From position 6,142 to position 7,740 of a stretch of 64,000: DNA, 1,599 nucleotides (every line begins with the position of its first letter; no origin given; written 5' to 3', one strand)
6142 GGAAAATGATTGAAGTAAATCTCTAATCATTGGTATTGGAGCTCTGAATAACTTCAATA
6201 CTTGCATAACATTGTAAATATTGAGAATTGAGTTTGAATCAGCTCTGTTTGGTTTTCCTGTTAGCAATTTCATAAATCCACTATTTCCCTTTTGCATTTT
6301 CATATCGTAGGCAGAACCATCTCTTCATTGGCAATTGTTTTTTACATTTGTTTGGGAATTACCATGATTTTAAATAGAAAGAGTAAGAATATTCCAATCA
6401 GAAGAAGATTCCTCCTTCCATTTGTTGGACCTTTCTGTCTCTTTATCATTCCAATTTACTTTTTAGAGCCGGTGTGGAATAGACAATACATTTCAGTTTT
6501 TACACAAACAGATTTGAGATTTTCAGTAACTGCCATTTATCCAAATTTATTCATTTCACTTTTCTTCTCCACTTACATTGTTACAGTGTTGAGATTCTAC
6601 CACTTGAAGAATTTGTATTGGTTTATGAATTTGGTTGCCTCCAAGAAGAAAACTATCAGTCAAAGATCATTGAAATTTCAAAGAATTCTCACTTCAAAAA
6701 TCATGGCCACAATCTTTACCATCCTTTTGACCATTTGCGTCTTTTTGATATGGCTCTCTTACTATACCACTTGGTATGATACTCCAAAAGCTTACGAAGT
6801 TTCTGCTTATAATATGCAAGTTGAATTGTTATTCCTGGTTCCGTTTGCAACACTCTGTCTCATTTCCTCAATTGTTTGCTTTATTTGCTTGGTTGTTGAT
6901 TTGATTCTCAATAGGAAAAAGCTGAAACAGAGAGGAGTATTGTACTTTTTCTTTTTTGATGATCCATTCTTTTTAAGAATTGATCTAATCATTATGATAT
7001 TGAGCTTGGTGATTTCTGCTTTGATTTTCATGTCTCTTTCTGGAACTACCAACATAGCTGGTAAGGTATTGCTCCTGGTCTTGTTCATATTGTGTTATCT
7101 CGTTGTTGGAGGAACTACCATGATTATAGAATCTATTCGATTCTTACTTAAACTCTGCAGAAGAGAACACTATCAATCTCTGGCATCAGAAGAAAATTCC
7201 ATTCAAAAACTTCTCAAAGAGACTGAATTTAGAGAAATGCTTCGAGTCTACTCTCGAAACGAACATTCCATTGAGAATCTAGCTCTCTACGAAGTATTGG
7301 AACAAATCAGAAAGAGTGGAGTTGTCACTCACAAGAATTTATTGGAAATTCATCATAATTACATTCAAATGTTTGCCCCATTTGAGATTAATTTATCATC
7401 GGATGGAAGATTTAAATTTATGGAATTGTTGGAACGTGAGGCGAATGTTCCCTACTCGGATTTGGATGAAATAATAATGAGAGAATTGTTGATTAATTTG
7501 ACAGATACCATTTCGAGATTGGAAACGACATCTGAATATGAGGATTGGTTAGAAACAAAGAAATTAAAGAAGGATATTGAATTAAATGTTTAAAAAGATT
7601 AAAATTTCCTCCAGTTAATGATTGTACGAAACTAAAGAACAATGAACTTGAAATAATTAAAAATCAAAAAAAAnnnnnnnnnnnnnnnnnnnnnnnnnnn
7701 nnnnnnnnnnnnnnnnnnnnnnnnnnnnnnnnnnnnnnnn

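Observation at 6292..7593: Multipass (6-7 TM) membrane protein with C-terminal RGS box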

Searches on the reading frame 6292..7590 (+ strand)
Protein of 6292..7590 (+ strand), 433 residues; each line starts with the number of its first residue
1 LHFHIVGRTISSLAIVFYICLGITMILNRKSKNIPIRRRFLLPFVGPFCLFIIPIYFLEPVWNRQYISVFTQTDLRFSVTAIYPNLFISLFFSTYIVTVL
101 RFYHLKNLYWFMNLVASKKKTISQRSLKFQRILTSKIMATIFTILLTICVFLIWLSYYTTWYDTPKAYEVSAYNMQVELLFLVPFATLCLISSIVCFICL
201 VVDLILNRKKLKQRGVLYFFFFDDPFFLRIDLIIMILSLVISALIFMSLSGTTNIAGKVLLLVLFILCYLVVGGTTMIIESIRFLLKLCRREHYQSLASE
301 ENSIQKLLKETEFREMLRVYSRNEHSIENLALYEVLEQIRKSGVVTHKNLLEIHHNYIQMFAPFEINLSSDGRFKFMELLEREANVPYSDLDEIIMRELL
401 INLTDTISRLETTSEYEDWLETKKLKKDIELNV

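Call 4: search_protein_families(library=pfam, proteins=[window:6292-7590:+], max_evalue=1)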
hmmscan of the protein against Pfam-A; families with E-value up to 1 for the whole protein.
window:6292-7590:+ (433 aa): 2 families
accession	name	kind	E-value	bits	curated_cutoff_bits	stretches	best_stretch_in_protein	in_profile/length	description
PF00615.24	RGS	-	0.00022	22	23.9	1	303-382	1-82/117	Regulator of G protein signaling domain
PF13273.12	DUF4064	-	0.033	14.9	32.1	1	136-219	9-93/102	Protein of unknown function (DUF4064)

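Call 5: search_solved_structures(query=window:6292-7590:+, max_evalue=1, show_alignments=2)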
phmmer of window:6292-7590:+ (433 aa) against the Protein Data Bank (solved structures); distinct sequences matched with E-value up to 1: 12.
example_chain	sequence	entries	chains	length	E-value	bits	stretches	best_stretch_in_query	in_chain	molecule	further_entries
6am3_X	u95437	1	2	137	0.0017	21.1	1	299-381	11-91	Regulator of G-protein signaling 17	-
4igu_A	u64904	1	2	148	0.0022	20.8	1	297-373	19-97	CG5036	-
1zv4_X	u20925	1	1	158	0.0025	20.6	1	299-380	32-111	Regulator of G-protein signaling 17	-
2a72_A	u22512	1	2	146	0.0034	20.1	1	305-425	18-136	Regulator of G-protein signalling 7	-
7shf_C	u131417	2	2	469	0.0095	18.7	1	305-428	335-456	Isoform 2 of Regulator of G-protein signaling 7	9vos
6n9g_A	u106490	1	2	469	0.012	18.3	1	305-428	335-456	Regulator of G-protein signaling 7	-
1cmz_A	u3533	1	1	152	0.013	18.2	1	299-378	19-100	PROTEIN (GAIP (G-ALPHA INTERACTING) PROTEIN)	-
7ewp_C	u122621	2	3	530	0.03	17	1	305-425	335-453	Regulator of G-protein signaling 7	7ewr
2es0_A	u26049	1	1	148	0.046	16.4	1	303-428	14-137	regulator of G-protein signalling 6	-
2d9j_A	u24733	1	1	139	0.081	15.6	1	305-420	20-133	Regulator of G-protein signalling 7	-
2jm5_A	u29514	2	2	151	0.83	12.3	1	302-370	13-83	Regulator of G-protein signaling 18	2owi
2dlv_A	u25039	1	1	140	0.87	12.2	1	302-370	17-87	Regulator of G-protein signaling 18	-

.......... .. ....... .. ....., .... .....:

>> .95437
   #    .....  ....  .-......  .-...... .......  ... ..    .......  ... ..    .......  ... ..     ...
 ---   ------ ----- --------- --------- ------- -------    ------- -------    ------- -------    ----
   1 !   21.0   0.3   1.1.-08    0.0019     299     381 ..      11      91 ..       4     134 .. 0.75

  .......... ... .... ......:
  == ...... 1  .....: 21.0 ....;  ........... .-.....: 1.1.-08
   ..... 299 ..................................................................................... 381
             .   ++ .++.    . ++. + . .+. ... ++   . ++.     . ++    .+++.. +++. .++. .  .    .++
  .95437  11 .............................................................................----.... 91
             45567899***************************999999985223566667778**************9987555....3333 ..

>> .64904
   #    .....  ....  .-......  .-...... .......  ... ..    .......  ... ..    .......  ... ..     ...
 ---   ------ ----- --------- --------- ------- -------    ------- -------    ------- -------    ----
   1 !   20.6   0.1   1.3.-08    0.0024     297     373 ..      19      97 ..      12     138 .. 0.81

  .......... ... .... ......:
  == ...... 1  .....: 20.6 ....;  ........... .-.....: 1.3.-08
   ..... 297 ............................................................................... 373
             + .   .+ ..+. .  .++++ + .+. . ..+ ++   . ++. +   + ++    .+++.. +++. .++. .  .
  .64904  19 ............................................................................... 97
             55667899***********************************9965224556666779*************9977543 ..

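Call 6: find_homologous_proteins(query=window:6292-7590:+, max_evalue=0.001)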
Query window:6292-7590:+ (433 aa): 3 proteins with E <= 0.001 among 8000 candidates.
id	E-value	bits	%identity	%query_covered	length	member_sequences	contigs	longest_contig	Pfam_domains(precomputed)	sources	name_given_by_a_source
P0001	1.0e-103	366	99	41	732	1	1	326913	PF13540.13,PF25390.2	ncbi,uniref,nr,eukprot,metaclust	ncbi:predicted protein [Naegleria gruberi]|uniref:Predicted protein n=1 Tax=Naegleria gruberi TaxID=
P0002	9.2e-32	129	30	97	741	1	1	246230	-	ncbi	ncbi:hypothetical protein ABK040_006342 [Willaertia magna]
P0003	2.2e-24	105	30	77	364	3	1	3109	PF00615.25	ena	-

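Call 12: find_encoding_contigs(protein=P0002, flank=6000, max_places=3)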
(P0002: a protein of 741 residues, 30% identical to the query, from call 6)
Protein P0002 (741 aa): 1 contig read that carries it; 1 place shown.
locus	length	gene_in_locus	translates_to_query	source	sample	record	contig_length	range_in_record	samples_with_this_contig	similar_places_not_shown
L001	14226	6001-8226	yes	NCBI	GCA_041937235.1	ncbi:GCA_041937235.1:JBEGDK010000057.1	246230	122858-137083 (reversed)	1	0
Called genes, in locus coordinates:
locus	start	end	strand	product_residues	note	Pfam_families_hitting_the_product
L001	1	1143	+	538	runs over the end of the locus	PF00069:Pkinase, PF07714:PK_Tyr_Ser-Thr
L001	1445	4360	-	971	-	PF04851:ResIII, PF00270:DEAD, PF00271:Helicase_C (weak)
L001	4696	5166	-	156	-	-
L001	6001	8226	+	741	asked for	-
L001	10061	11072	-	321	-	PF00071:Ras, PF08477:Roc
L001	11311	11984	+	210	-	PF02545:Maf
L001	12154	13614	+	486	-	PF00483:NTP_transferase, PF12804:NTP_transf_3, PF24894:Hexapep_GlmU (weak), PF00132:Hexapep (weak), PF25084:LbH_EIF2B, PF25087:GMPPB_C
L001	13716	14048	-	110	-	PF00428:Ribosomal_60s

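Call 13: find_encoding_contigs(protein=P0003, flank=5000, max_places=3)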
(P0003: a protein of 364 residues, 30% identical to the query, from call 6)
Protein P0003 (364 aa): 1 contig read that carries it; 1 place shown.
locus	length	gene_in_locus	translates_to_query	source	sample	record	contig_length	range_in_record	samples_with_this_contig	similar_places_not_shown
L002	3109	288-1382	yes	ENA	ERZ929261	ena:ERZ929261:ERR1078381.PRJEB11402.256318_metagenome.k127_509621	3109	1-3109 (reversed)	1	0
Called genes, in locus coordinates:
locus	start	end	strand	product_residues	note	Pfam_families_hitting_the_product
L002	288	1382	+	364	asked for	PF00615:RGS (weak)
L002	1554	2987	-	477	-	-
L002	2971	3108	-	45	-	?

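Call 24: search_protein_representatives(alignment_id=A1)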
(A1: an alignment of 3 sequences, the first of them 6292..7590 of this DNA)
Query: 3 sequences, 399 profile positions. Proteins with E-value up to 0.001 (for the whole library): 927; up to 1e-10: 381; up to 1e-30: 78. The best 150 are listed.
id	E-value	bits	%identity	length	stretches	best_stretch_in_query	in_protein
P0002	6.7e-191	651.3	-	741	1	2-399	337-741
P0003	1.9e-149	514.8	-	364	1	54-399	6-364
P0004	6.4e-109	381.4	-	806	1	6-398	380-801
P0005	6.6e-101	355.0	-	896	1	5-398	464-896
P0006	1.6e-91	324.1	-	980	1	13-398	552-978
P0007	3.1e-90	319.8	-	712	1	8-399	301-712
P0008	5.3e-87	309.2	-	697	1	14-399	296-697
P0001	3.3e-76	273.7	-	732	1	222-398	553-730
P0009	1.8e-74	267.9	-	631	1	12-395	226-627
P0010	1.6e-73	264.9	-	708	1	15-398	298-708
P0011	1.0e-71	258.9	-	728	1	11-397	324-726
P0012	1.5e-70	255.1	-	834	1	3-396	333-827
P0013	6.7e-70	252.9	-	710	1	9-393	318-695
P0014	2.8e-69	250.8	-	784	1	13-399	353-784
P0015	4.5e-68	246.9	-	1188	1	12-397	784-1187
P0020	1.1e-64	235.7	-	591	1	14-395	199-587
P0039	2.6e-56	208.2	-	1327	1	8-398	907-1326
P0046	3.3e-52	194.6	-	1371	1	12-398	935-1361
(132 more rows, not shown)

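Call 26: find_encoding_contigs(protein=P0004, flank=3000, max_places=3)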
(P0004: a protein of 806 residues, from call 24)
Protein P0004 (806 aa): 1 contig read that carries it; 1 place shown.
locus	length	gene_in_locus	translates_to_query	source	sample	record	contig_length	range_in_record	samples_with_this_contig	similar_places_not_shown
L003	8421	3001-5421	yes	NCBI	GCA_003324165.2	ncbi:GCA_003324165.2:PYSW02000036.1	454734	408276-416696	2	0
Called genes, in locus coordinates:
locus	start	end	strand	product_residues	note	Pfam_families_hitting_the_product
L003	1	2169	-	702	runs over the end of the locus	PF02417:Chromate_transp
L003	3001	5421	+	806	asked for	PF00615:RGS (weak)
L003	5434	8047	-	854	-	-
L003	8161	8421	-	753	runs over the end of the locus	PF08376:NIT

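Call 27: find_encoding_contigs(protein=P0005, flank=3000, max_places=3)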
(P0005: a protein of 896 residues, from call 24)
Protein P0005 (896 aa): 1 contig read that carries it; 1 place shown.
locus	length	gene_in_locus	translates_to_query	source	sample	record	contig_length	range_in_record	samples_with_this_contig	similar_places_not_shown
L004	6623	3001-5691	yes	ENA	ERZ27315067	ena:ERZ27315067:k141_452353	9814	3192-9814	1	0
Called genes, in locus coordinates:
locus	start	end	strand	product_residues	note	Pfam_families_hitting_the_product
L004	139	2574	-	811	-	PF03924:CHASE, PF00615:RGS (faint)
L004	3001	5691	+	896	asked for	-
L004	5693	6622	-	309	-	?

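Call 28: find_encoding_contigs(protein=P0006, flank=3000, max_places=3)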
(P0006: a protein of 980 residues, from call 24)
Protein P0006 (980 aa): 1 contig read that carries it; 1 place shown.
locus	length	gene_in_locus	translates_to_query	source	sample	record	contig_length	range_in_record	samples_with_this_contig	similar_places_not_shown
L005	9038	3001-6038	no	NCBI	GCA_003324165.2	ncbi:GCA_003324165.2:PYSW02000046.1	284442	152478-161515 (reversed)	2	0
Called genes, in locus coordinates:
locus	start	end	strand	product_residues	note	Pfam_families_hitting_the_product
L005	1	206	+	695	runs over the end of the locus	-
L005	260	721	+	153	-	-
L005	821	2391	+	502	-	-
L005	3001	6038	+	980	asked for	PF00615:RGS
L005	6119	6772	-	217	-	PF00583:Acetyltransf_1 (weak), PF13508:Acetyltransf_7 (faint)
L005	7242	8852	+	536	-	PF04193:PQ-loop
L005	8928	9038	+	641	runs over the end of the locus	PF04136:COG3_N, PF20669:Exo70_N, PF03081:Exo70_C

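Call 30: find_encoding_contigs(protein=P0001, flank=3000, max_places=4)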
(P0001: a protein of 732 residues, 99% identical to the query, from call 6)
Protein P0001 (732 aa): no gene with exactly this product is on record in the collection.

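Call 39: search_protein_families(library=pfam, alignment_id=A2, max_evalue=0.001)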
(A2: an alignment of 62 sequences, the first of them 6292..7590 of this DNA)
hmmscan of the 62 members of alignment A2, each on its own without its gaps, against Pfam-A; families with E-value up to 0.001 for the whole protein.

A. member 1, window:6292-7590:+ (433 aa): 1 family
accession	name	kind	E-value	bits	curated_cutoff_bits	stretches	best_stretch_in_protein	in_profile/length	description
PF00615.24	RGS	-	0.00022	22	23.9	1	303-382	1-82/117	Regulator of G protein signaling domain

B. families by the number of members that match (of 62 scanned): 10 families
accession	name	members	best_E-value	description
PF00615.24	RGS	43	2.2e-11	Regulator of G protein signaling domain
PF01825.27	GPS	4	5.5e-11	GPCR proteolysis site, GPS, motif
PF00561.26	Abhydrolase_1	3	8.6e-06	alpha/beta hydrolase fold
PF02010.21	REJ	1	2.9e-31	REJ domain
PF12146.15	Hydrolase_4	1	2.4e-06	Serine aminopeptidase, S33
PF07974.19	EGF_2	1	5.8e-06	EGF-like domain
PF25021.1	TEN_NHL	1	4.5e-05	Teneurin NHL domain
PF08386.16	Abhydrolase_4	1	4.6e-05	TAP-like protein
PF23106.1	EGF_Teneurin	1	0.00011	Teneurin-like EGF domain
PF09084.16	NMT1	1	0.00014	NMT1/THI5 like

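Call 40: search_solved_structures(query=A2, max_evalue=0.01, show_alignments=2)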
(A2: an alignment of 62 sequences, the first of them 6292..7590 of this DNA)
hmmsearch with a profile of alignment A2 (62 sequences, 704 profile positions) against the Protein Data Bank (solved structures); distinct sequences matched with E-value up to 0.01: 35.
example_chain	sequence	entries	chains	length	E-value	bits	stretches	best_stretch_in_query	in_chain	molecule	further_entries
6am3_X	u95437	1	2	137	9.7e-11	44.1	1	562-638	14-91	Regulator of G-protein signaling 17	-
2a72_A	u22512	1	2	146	1.1e-10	44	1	564-690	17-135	Regulator of G-protein signalling 7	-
1zv4_X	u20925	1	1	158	2.6e-10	42.7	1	561-638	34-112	Regulator of G-protein signaling 17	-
2ihb_B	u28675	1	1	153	2.7e-10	42.6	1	561-687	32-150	Regulator of G-protein signalling 10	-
7shf_C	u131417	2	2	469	2.9e-10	42.5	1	564-690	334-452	Isoform 2 of Regulator of G-protein signaling 7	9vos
2dlv_A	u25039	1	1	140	3.7e-10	42.2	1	562-650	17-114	Regulator of G-protein signaling 18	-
7ewp_C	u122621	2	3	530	4.6e-10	41.9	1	564-690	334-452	Regulator of G-protein signaling 7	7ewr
2v4z_B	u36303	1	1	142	4.6e-10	41.9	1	561-649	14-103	REGULATOR OF G-PROTEIN SIGNALING 2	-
2dlr_A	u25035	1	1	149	4.8e-10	41.8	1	562-687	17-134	Regulator of G-protein signaling 10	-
6n9g_A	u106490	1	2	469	5.1e-10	41.7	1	564-690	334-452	Regulator of G-protein signaling 7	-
2d9j_A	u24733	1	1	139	6.2e-10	41.4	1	564-685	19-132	Regulator of G-protein signalling 7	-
2jm5_A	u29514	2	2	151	7e-10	41.2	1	562-650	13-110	Regulator of G-protein signaling 18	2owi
2i59_A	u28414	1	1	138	7.4e-10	41.2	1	562-687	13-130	Regulator of G-protein signaling 10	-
4igu_A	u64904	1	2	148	1.6e-09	40.1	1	562-646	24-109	CG5036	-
2bv1_A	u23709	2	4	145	2.2e-09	39.6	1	560-645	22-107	REGULATOR OF G-PROTEIN SIGNALLING 1 | Regulator of G-protein signaling 1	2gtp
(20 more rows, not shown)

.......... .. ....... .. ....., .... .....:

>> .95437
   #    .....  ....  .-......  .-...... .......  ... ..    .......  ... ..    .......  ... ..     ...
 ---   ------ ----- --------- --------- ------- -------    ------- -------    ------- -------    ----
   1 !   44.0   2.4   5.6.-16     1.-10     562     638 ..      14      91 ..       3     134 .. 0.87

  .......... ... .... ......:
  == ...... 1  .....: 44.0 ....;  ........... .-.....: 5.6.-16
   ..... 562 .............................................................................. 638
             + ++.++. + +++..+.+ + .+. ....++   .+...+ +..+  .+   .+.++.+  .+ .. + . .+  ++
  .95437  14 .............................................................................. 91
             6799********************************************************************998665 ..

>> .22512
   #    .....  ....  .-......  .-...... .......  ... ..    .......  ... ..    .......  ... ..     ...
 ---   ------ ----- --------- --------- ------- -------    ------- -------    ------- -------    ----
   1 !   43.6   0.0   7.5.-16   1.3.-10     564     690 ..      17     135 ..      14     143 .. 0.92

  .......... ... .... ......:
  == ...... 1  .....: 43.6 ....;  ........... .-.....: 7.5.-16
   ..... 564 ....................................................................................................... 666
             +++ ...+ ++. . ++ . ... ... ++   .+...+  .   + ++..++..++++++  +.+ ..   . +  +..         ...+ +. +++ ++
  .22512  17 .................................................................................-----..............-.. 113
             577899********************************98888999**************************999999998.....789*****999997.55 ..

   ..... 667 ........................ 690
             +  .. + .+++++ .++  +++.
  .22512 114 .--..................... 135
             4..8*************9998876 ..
